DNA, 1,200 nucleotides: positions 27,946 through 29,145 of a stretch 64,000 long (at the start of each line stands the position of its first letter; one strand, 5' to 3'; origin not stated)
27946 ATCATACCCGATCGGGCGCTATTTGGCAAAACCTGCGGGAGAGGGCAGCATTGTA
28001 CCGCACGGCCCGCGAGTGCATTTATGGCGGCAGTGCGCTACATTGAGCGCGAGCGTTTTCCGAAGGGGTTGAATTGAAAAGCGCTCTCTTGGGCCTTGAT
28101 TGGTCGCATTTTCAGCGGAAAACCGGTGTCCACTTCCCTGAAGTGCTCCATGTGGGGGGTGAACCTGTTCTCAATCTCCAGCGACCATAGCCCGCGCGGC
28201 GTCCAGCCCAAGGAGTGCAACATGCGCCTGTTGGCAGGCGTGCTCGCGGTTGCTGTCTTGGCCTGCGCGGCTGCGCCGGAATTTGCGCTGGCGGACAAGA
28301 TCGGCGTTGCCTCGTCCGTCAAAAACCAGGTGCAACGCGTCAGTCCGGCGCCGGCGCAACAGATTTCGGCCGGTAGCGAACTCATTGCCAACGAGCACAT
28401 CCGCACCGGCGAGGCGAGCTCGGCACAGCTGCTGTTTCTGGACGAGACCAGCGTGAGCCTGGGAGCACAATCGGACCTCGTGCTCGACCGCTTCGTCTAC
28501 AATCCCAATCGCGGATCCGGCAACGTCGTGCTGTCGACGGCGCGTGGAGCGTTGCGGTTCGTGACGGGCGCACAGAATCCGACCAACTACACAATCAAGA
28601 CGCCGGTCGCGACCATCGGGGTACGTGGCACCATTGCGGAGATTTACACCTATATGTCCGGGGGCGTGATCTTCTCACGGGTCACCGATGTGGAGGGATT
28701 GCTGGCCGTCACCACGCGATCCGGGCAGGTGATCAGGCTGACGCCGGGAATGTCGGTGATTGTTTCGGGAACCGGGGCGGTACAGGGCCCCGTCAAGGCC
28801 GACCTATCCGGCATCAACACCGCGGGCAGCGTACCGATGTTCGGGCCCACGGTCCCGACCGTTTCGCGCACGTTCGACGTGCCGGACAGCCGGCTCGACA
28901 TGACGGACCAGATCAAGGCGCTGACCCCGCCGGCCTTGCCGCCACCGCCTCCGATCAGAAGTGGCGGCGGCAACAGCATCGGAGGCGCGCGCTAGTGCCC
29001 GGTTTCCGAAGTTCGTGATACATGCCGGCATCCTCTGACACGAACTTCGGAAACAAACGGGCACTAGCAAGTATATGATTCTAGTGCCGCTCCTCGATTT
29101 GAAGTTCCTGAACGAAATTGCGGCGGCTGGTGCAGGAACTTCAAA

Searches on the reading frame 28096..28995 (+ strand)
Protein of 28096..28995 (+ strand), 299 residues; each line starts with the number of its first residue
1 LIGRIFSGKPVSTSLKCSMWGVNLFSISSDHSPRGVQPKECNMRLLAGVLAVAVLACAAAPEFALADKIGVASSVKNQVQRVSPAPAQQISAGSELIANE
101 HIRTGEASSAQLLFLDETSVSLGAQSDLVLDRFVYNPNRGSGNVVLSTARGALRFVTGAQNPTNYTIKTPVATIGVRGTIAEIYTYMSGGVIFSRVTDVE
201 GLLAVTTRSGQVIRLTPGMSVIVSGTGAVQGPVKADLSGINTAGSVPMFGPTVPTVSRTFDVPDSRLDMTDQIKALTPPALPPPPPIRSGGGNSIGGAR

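Call 17: search_protein_families(library=pfam, proteins=[window:28096-28995:+], max_evalue=0.01)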
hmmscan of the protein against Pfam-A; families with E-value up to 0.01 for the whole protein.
window:28096-28995:+ (299 aa): 1 family
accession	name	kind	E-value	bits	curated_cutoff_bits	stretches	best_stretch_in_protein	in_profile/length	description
PF04773.18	FecR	-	1.3e-11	45.3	24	1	101-183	2-80/97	FecR protein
